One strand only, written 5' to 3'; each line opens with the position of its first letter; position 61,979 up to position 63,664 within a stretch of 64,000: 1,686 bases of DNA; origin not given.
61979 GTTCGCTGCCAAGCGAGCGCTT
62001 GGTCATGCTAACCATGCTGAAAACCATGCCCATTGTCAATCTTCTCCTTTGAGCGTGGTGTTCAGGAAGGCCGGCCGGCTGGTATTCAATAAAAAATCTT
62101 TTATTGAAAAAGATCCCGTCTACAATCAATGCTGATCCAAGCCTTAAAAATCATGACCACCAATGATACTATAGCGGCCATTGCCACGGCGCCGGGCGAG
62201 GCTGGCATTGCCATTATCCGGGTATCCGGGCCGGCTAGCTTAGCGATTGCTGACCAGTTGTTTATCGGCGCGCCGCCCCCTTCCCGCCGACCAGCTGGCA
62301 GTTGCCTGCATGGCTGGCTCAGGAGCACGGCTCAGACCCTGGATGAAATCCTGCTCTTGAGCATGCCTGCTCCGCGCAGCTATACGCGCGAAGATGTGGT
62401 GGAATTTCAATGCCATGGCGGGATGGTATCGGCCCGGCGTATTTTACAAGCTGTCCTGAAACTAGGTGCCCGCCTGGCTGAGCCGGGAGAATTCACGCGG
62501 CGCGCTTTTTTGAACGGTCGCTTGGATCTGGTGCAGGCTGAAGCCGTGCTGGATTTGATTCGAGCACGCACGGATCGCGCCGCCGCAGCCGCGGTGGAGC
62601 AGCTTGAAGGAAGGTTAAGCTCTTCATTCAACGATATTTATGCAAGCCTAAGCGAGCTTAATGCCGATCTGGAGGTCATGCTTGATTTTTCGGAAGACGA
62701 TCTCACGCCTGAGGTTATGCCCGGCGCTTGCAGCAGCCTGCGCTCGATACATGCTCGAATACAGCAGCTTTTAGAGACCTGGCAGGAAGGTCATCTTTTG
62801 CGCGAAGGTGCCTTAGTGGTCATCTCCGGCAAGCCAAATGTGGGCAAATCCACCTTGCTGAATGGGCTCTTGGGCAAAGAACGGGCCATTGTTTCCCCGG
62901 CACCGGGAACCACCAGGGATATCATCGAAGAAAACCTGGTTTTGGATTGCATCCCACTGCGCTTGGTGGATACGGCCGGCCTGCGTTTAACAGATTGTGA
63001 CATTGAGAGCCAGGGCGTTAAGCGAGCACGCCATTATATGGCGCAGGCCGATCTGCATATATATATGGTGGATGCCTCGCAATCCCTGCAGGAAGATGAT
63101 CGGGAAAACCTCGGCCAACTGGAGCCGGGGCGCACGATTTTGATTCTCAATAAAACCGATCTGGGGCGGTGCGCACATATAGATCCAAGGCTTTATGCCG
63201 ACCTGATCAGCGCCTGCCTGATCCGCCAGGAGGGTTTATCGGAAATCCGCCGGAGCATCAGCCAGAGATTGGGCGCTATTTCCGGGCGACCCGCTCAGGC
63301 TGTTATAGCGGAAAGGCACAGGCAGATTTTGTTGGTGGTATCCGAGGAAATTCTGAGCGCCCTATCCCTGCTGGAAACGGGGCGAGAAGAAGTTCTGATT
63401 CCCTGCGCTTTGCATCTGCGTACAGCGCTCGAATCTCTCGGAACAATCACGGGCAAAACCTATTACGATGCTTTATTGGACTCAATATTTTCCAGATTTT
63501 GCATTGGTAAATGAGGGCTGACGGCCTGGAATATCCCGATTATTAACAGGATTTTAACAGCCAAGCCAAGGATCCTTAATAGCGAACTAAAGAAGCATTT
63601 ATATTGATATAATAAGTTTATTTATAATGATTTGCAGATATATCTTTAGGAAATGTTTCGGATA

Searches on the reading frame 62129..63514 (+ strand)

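Call 95: search_protein_families(library=pfam, proteins=[window:62129-63514:+], max_evalue=0.05)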
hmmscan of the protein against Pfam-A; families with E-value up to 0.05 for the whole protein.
window:62129-63514:+ (461 aa): 9 families
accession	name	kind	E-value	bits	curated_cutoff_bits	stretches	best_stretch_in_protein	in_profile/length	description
PF12631.12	MnmE_helical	-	2.4e-42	145.9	40.1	1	134-458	1-211/211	MnmE helical domain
PF10396.14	TrmE_N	-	1.1e-40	138.9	29.8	1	14-131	1-117/117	GTP-binding protein TrmE N-terminus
PF01926.29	MMR_HSR1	-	7.6e-24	84.4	21.9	1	230-342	2-113/113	50S ribosome-binding GTPase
PF02421.24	FeoB_N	-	3.4e-07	30.4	27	1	230-318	3-90/156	Ferrous iron transport protein B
PF00350.29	Dynamin_N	-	3.5e-07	30.8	27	2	230-263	1-34/168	Dynamin family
PF00009.33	GTP_EFTU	-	0.0015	18.6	26.5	0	300-349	86-135/188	Elongation factor Tu GTP binding domain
PF03193.22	RsgA_GTPase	-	0.017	15.4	30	0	226-253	106-132/174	RsgA GTPase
PF02492.25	cobW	-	0.033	14.2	20.7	0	304-345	112-155/180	CobW/HypB/UreG, nucleotide-binding domain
PF13481.12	AAA_25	-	0.042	13.9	27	0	222-246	28-52/195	AAA domain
